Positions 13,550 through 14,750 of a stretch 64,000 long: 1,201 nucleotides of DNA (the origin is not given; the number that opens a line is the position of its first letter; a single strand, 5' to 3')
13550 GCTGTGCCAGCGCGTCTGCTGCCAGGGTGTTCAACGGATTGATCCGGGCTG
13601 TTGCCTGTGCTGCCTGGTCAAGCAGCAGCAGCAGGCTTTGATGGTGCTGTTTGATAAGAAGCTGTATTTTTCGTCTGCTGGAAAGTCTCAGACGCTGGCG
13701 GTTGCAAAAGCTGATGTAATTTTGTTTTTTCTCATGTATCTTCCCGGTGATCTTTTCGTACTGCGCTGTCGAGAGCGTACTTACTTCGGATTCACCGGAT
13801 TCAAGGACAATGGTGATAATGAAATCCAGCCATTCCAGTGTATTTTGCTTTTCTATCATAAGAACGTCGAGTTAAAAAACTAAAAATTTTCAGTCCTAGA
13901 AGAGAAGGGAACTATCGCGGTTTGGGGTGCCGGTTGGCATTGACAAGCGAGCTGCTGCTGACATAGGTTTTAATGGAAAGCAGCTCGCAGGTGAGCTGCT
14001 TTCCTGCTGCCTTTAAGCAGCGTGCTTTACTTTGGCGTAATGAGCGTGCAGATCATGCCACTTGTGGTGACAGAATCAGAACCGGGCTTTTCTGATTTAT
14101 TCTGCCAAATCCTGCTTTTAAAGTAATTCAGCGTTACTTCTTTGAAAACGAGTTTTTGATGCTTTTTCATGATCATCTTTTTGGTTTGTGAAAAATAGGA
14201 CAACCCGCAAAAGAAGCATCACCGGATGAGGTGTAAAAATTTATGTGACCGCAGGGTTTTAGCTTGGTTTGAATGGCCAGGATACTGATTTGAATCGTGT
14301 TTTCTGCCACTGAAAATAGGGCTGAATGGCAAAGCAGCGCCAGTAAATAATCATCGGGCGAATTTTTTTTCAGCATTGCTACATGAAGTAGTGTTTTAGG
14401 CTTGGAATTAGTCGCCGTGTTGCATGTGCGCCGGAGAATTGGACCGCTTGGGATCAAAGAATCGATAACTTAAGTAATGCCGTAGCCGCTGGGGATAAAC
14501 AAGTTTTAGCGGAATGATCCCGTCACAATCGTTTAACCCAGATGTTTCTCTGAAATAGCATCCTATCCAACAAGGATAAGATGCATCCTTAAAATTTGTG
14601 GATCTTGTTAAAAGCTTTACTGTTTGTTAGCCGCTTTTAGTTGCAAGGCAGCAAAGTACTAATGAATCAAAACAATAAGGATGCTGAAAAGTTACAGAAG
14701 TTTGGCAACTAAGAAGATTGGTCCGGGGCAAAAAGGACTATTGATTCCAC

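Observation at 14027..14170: Unannotated 47-aa candidate precursor peptide (below the ORF-track cutoff)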

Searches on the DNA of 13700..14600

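Call 59: search_rna_families(source=window, start=13700, end=14600, threshold=evalue, max_evalue=1)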
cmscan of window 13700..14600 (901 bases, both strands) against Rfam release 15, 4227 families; matches with E-value up to 1: 0.
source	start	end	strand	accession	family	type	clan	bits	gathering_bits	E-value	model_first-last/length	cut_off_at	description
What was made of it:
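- There is no Rfam match (call 59).
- Tried and rejected: Rfam gave nothing over 13700-14600 (call 59).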

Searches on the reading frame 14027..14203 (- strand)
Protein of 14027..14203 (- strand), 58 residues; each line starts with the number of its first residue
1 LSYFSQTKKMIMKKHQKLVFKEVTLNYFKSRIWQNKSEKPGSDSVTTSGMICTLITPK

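Call 6: search_protein_families(library=ncbifam, proteins=[window:14027-14203:-], max_evalue=0.01)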
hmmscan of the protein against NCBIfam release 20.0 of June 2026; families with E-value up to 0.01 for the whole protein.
window:14027-14203:- (58 aa): 0 families

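Call 7: search_protein_families(library=pfam, proteins=[window:14027-14203:-], max_evalue=0.01)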
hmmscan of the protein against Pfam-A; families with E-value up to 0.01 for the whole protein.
window:14027-14203:- (58 aa): 0 families

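Call 10: find_homologous_proteins(query=window:14030-14176:-, max_evalue=10)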
Query seq(49 aa) (49 aa): 3 proteins with E <= 10 among 3 candidates.
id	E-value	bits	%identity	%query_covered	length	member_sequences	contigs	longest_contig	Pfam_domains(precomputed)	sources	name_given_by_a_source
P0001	6.0e-24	99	100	96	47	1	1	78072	-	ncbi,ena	-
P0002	1.7e-16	76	80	92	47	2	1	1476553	-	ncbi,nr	ncbi:hypothetical protein [Dyadobacter sp. CY356]|nr:hypothetical protein [Dyadobacter sp. CY356] MC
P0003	3.0e-15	72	80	90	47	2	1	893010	-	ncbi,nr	ncbi:hypothetical protein [Dyadobacter diqingensis]|nr:hypothetical protein [Dyadobacter diqingensis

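Call 13: find_encoding_contigs(protein=P0002, flank=10000, max_places=5)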
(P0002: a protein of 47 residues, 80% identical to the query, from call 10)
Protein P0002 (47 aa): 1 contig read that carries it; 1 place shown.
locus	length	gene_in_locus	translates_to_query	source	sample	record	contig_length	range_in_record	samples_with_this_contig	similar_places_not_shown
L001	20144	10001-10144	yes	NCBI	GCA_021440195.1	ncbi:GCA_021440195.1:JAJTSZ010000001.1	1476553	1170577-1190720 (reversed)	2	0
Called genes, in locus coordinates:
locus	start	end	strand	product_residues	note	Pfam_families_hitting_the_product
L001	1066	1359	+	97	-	PF00196:GerE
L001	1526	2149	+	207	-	PF13505:OMP_b-brl, PF13568:OMP_b-brl_2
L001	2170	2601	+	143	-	-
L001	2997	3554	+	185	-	-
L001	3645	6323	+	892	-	PF13620:CarboxypepD_reg (faint), PF14905:OMP_b-brl_3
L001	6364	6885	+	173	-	-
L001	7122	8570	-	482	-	PF00884:Sulfatase, PF01663:Phosphodiest (faint), PF16347:SGSH_C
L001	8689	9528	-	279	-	PF13489:Methyltransf_23, PF01209:Ubie_methyltran (weak), PF08241:Methyltransf_11, PF08242:Methyltransf_12, PF13649:Methyltransf_25, PF13847:Methyltransf_31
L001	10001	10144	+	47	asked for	-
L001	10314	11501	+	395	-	-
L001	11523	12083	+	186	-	PF00027:cNMP_binding (weak)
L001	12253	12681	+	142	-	PF07291:MauE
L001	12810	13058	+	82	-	-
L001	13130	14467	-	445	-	PF14322:SusD-like_3, PF07980:SusD_RagB (weak)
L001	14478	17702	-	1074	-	PF13715:CarbopepD_reg_2, PF07715:Plug, PF00593:TonB_dep_Rec_b-barrel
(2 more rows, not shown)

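Call 14: find_encoding_contigs(protein=P0003, flank=10000, max_places=5)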
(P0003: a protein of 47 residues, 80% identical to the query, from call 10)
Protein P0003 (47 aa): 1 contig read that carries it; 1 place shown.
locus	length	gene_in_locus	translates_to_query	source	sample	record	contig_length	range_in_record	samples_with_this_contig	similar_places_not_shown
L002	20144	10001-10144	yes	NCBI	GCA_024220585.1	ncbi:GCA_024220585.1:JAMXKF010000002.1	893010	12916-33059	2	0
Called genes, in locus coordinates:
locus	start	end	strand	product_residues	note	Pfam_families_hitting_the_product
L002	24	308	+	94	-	-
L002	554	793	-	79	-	-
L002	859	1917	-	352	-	PF06067:DUF932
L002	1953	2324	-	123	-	PF00436:SSB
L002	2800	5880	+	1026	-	PF04738:Lant_dehydr_N, PF14028:Lant_dehydr_C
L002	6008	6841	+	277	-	PF00072:Response_reg, PF04397:LytTR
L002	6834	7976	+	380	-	PF06580:His_kinase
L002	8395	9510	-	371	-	-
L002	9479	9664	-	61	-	-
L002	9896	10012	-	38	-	-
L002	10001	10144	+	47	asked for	-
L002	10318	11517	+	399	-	-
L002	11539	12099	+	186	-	-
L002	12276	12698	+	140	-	PF07291:MauE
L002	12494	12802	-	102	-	-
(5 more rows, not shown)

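Call 15: find_encoding_contigs(protein=P0001, flank=10000, max_places=5)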
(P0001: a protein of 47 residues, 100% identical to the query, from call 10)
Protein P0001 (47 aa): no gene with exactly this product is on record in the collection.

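Call 73: list_cluster_members(proteins=[P0001, P0004])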
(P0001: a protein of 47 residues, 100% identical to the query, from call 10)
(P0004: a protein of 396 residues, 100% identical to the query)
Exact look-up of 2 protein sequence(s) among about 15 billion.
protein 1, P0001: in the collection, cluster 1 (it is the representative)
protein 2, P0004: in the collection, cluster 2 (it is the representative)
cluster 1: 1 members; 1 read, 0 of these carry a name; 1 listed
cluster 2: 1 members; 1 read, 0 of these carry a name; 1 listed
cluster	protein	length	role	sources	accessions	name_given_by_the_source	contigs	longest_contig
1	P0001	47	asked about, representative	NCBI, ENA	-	-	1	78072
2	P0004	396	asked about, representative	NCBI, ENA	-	-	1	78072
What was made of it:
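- Checked: The exact 47-aa sequence is already in the protein collection from an NCBI/ENA assembly (P0001, calls 10, 73), and its relatives are annotated 'hypothetical protein'.
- Tried and rejected: Cluster look-up gave no organism name (call 73).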

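Call 75: search_protein_families(library=padloc, proteins=[window:14027-14170:-], max_evalue=0.01)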
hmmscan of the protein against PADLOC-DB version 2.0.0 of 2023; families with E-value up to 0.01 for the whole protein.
window:14027-14170:- (47 aa): 0 families
